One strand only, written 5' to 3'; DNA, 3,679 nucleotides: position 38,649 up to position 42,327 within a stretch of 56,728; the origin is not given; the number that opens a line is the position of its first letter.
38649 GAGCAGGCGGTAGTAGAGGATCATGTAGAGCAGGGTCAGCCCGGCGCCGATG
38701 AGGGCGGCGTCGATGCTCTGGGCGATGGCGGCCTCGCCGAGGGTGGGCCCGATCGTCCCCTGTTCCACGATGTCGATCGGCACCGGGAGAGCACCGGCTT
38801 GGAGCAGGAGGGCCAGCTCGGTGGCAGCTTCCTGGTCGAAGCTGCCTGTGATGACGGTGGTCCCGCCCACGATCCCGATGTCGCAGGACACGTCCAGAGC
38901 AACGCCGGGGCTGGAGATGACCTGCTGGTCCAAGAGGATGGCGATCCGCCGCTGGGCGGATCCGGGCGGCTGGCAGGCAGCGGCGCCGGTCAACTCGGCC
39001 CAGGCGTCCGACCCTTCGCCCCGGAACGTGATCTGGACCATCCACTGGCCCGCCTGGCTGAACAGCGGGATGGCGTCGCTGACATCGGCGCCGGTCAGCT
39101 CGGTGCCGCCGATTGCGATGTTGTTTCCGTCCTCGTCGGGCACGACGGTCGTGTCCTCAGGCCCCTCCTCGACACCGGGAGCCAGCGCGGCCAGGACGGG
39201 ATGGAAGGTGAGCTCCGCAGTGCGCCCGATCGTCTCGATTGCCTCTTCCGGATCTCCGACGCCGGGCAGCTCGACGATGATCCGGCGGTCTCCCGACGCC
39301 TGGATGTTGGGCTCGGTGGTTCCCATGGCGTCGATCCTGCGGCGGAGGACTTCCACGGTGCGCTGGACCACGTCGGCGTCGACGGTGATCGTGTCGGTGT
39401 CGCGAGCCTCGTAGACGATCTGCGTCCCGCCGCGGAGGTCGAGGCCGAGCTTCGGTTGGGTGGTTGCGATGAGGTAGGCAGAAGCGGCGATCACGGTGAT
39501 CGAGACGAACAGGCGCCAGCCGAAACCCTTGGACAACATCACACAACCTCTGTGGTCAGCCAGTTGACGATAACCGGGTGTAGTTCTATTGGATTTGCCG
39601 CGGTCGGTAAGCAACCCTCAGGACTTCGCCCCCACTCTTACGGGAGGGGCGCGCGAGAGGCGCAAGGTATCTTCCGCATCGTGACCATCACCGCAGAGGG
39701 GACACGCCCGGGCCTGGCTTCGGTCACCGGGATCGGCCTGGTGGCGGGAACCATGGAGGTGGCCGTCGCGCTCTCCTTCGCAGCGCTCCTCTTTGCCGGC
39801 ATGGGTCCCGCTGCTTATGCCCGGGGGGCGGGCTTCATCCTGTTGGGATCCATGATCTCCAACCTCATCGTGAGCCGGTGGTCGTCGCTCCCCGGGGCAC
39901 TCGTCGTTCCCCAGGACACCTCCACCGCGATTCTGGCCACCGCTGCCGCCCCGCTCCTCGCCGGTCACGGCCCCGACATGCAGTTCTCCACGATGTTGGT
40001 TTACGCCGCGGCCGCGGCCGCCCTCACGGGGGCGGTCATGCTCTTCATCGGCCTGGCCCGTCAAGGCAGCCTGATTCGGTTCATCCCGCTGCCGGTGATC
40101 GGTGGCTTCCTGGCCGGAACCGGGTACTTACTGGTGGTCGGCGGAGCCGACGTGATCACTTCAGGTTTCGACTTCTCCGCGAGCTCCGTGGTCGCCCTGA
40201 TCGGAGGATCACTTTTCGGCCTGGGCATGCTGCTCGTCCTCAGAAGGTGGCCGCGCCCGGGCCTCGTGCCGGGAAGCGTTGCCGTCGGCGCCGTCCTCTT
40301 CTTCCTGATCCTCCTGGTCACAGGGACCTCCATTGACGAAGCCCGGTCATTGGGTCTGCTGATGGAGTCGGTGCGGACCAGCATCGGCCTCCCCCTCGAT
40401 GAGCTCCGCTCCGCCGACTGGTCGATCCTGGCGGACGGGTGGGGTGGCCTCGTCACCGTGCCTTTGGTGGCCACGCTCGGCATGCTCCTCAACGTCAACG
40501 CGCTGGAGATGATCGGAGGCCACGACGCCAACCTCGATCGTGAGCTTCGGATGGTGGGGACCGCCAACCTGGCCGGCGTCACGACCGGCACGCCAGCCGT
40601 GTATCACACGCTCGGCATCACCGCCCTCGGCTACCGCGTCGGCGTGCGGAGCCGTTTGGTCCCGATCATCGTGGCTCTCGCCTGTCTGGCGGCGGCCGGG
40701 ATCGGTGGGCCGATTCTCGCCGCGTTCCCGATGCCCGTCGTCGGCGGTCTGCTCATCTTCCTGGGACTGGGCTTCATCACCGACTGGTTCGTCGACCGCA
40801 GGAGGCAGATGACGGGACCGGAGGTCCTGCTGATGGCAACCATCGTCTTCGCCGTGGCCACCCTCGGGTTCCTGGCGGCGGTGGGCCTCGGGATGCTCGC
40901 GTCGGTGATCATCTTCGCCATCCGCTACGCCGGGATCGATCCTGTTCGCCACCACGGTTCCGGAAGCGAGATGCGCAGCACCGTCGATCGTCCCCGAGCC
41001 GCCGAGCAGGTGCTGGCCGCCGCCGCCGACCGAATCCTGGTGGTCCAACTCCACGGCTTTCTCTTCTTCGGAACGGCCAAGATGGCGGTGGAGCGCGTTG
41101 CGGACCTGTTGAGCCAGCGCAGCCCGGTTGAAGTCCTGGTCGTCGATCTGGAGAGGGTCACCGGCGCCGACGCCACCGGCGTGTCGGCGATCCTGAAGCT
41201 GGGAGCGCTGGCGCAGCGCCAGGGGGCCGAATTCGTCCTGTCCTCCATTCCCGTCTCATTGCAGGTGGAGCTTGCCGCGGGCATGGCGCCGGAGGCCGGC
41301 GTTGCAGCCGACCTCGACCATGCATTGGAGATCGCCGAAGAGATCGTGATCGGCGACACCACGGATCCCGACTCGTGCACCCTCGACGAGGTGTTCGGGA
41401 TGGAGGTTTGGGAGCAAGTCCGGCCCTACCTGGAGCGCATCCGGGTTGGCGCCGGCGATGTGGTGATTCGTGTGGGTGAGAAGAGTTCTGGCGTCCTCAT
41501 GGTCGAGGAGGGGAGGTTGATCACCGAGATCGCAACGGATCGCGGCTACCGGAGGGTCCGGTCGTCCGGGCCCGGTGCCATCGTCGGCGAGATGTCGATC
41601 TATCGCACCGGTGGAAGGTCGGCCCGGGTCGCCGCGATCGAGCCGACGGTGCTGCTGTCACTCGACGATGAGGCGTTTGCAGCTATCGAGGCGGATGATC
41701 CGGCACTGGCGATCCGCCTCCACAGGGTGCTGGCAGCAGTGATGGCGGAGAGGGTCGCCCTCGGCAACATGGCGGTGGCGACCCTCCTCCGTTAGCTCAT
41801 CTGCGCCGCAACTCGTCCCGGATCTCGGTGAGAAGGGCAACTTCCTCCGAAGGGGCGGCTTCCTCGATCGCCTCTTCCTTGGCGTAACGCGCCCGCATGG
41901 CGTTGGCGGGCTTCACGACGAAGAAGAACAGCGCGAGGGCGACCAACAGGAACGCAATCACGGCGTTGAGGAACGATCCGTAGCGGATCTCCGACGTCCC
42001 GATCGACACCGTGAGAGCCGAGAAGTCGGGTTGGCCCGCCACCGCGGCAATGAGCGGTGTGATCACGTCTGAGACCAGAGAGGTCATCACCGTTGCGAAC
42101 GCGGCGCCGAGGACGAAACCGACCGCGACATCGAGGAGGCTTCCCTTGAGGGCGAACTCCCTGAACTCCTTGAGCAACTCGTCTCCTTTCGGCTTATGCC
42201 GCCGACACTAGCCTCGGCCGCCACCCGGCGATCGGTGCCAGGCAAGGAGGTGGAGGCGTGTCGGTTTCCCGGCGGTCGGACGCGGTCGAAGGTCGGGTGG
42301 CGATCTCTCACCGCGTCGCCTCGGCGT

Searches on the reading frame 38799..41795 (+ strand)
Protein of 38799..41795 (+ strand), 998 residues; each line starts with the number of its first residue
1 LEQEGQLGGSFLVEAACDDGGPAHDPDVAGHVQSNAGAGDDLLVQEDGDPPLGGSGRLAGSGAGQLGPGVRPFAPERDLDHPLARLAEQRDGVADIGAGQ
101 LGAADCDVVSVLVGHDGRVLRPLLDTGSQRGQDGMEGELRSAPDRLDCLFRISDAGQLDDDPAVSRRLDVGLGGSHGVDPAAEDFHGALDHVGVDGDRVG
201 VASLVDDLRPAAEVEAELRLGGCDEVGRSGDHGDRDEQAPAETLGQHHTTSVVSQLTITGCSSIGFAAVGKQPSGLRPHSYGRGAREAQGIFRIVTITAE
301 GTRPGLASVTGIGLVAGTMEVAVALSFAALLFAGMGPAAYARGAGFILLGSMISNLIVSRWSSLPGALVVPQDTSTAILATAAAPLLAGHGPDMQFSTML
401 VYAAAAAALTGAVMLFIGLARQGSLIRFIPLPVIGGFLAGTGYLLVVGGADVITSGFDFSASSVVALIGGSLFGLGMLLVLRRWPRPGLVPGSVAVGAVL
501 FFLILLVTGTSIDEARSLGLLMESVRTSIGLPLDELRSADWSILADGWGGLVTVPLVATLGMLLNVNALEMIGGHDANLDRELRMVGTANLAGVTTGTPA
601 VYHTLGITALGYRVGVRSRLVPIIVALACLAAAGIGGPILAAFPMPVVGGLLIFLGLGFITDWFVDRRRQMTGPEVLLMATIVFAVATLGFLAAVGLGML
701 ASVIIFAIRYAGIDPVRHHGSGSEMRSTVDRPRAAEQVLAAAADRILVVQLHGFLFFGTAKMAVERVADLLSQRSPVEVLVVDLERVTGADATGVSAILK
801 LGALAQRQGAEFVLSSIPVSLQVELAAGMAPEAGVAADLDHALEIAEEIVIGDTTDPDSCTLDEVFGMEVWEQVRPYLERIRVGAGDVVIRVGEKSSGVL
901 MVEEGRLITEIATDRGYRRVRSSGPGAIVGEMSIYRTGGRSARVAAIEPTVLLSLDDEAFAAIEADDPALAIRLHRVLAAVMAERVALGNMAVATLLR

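Call 10: search_protein_families(library=pfam, proteins=[window:38799-41795:+], max_evalue=0.001)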
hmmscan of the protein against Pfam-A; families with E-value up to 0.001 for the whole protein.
window:38799-41795:+ (998 aa): 4 families
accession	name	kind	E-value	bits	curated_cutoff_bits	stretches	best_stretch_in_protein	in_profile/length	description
PF00916.26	Sulfate_transp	-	4.9e-16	58.9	23.2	1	313-663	8-360/380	Sulfate permease family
PF00027.35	cNMP_binding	-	7.1e-11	42.4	27.5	1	882-963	3-85/89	Cyclic nucleotide-binding domain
PF01740.26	STAS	-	8.1e-10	38.9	22.6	1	742-820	6-83/106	STAS domain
PF13466.11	STAS_2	-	0.00082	19.9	29.2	1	764-821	12-70/80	STAS domain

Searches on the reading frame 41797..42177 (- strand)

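Call 10: search_protein_families(library=pfam, proteins=[window:41797-42177:-], max_evalue=0.001)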
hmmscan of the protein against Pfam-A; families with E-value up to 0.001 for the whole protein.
window:41797-42177:- (126 aa): 1 family
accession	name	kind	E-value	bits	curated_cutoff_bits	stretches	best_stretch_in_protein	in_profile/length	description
PF01741.23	MscL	-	6.8e-36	123.8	27.4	1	1-123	1-122/123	Large-conductance mechanosensitive channel, MscL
